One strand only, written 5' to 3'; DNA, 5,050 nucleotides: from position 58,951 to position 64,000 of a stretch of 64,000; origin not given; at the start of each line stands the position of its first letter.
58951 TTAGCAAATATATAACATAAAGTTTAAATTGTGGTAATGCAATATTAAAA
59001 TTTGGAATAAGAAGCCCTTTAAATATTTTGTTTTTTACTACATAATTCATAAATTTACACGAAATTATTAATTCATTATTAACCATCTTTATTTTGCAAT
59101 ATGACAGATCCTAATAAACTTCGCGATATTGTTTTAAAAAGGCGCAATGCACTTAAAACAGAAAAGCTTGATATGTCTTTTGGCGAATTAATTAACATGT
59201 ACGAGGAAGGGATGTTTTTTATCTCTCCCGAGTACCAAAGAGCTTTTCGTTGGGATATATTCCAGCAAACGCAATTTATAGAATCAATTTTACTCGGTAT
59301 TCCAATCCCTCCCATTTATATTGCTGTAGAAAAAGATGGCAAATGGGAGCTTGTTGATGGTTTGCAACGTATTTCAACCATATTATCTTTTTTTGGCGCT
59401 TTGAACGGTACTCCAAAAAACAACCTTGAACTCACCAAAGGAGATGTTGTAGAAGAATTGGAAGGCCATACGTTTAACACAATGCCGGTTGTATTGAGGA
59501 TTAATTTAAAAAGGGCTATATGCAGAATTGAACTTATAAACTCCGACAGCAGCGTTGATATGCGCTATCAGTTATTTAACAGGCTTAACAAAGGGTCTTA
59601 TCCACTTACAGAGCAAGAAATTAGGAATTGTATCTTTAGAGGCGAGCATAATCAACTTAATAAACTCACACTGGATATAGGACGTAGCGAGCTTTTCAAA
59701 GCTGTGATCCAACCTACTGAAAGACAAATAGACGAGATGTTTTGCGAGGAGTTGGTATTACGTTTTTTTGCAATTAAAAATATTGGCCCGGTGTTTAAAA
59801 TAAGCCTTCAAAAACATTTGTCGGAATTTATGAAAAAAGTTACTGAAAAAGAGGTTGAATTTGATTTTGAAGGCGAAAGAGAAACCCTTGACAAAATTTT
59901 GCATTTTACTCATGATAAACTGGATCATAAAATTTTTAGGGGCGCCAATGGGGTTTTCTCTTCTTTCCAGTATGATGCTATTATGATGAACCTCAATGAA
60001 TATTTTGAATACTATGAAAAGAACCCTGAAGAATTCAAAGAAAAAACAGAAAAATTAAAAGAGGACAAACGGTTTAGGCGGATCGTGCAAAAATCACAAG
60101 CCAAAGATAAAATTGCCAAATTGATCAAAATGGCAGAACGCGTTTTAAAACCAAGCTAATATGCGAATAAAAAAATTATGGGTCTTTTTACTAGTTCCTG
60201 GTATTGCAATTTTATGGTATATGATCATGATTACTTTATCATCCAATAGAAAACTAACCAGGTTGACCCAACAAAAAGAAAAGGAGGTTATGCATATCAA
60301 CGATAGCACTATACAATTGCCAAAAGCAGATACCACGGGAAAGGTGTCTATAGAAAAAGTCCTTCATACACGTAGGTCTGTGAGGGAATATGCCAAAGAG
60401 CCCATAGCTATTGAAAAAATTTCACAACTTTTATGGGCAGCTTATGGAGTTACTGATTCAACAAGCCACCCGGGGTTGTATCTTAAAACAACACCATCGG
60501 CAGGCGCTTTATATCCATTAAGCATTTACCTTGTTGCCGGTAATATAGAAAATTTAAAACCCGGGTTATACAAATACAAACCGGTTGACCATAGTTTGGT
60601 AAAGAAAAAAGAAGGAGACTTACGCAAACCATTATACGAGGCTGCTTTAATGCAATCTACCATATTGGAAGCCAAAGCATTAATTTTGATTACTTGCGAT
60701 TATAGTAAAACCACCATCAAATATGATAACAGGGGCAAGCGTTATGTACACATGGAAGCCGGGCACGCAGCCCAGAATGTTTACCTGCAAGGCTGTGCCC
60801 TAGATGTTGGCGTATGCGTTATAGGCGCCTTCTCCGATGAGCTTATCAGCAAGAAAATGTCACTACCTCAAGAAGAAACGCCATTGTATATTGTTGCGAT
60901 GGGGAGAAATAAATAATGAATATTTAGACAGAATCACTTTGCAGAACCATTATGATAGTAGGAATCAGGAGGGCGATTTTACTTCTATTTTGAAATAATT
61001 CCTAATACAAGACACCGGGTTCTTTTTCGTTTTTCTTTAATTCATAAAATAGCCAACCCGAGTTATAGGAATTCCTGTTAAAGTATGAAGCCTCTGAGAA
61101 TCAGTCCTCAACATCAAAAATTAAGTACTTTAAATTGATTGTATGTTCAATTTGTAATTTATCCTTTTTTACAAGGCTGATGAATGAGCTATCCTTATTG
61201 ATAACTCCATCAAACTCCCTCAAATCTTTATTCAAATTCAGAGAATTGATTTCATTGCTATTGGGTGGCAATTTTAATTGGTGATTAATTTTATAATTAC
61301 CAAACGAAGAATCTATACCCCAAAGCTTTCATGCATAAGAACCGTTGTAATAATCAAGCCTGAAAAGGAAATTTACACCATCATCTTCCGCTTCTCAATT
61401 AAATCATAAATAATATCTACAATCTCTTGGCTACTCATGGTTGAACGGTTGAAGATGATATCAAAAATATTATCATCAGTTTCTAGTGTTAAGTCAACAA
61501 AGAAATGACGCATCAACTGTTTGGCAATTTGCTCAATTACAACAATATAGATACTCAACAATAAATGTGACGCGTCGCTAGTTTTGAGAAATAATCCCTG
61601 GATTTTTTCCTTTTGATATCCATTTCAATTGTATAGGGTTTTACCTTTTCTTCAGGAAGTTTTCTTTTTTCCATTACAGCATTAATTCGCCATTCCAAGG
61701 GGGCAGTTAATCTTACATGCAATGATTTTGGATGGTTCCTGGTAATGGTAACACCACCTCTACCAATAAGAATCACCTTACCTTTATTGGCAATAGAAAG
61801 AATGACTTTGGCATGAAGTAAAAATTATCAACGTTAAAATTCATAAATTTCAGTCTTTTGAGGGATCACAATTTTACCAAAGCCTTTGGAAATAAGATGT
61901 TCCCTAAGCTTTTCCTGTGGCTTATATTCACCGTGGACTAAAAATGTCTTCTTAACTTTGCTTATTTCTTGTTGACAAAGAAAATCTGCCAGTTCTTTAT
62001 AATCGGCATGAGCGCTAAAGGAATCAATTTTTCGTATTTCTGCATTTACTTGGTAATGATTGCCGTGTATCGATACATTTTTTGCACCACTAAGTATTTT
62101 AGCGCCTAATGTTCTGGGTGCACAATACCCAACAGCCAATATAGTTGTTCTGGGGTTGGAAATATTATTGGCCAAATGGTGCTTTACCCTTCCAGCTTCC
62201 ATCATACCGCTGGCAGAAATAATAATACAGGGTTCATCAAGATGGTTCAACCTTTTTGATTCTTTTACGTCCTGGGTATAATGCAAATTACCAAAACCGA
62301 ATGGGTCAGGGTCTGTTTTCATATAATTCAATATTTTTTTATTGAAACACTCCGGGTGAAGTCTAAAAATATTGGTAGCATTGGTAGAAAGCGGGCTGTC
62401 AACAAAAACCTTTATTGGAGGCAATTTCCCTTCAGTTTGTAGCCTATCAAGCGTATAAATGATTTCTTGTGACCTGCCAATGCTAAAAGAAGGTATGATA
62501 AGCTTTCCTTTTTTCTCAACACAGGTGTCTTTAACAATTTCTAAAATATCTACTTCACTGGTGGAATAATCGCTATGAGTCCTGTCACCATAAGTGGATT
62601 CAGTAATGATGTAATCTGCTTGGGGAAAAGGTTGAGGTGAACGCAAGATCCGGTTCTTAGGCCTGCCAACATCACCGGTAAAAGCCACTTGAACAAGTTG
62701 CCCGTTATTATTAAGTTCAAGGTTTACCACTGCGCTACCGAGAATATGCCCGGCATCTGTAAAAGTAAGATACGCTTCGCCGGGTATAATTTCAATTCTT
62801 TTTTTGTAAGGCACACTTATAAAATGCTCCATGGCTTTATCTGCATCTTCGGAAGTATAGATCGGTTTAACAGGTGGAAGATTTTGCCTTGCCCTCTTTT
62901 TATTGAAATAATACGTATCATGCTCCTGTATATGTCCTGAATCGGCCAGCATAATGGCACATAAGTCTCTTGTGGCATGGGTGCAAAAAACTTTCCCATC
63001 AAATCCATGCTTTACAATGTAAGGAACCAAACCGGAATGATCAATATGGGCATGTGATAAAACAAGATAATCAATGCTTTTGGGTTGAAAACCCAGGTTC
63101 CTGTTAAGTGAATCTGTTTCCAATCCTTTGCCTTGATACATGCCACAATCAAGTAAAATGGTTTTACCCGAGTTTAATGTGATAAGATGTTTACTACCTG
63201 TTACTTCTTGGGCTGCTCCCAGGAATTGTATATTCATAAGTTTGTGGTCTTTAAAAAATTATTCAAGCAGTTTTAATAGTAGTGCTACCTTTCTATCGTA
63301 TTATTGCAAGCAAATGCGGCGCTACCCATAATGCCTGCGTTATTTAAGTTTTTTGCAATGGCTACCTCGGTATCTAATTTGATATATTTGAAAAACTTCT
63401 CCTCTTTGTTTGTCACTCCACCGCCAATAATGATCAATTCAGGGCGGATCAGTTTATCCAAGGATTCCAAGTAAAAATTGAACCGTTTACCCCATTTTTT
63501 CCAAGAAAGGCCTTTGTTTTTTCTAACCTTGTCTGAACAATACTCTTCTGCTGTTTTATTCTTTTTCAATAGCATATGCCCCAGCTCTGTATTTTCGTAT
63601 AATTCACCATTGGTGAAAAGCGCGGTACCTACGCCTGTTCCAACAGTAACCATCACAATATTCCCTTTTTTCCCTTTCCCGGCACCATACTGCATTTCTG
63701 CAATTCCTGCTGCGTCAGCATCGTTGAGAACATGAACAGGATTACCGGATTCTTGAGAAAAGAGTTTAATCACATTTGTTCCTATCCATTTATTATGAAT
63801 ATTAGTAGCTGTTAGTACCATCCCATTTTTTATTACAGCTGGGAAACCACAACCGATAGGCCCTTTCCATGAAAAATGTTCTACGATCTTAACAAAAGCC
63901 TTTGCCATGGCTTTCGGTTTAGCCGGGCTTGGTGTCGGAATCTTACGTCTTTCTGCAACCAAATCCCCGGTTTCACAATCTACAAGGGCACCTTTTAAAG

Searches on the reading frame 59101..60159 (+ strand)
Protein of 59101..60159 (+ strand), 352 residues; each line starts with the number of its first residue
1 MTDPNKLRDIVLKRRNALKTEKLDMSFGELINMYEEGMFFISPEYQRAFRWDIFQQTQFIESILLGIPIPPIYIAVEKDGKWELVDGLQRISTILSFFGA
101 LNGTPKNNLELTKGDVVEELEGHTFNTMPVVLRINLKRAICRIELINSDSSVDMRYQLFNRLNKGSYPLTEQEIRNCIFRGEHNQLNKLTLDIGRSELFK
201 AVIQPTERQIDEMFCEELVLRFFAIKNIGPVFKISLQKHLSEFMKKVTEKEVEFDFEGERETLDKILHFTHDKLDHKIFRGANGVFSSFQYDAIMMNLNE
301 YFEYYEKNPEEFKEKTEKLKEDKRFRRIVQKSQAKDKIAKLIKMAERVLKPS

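Call 75: search_protein_families(library=pfam, proteins=[window:59101-60159:+], max_evalue=0.0001)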
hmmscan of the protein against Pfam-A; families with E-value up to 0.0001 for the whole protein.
window:59101-60159:+ (352 aa): 1 family
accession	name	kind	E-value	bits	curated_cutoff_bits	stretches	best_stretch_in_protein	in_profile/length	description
PF03235.19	GmrSD_N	-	1.5e-24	87.7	33.2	1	28-179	2-198/199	GmrSD restriction endonuclease, N-terminal domain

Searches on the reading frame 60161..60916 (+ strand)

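Call 75: search_protein_families(library=pfam, proteins=[window:60161-60916:+], max_evalue=0.0001)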
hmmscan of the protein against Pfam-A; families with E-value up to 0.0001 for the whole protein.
window:60161-60916:+ (251 aa): 1 family
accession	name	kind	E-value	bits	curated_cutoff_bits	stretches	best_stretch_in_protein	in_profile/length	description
PF00881.29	Nitroreductase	-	1.5e-29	103.8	23.5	1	70-249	3-167/167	Nitroreductase family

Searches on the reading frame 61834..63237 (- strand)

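Call 75: search_protein_families(library=pfam, proteins=[window:61834-63237:-], max_evalue=0.0001)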
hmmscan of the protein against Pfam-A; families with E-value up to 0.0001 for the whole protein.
window:61834-63237:- (467 aa): 5 families
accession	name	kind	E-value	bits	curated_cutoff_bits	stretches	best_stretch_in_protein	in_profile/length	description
PF10996.14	Beta-Casp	-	2.3e-38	131.9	27.7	1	257-381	2-120/120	Beta-Casp domain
PF07521.17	RMMBL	-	2.5e-13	50.2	21.6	1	395-457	2-61/63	Zn-dependent metallo-hydrolase RNA specificity domain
PF00753.33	Lactamase_B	-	2.9e-13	50.6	22.7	1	18-82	10-71/196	Metallo-beta-lactamase superfamily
PF16661.11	Lactamase_B_6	-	2.3e-09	37.4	27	1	24-178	6-154/193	Metallo-beta-lactamase superfamily domain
PF12706.13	Lactamase_B_2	-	7.5e-05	22.9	27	0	26-91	2-68/200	Beta-lactamase superfamily domain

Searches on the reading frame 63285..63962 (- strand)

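Call 75: search_protein_families(library=pfam, proteins=[window:63285-63962:-], max_evalue=0.0001)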
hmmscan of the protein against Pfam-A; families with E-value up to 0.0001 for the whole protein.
window:63285-63962:- (225 aa): 1 family
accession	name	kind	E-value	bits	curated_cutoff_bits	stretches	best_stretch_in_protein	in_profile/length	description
PF00480.26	ROK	-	3.1e-20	73.3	22.9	1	4-137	24-165/294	ROK family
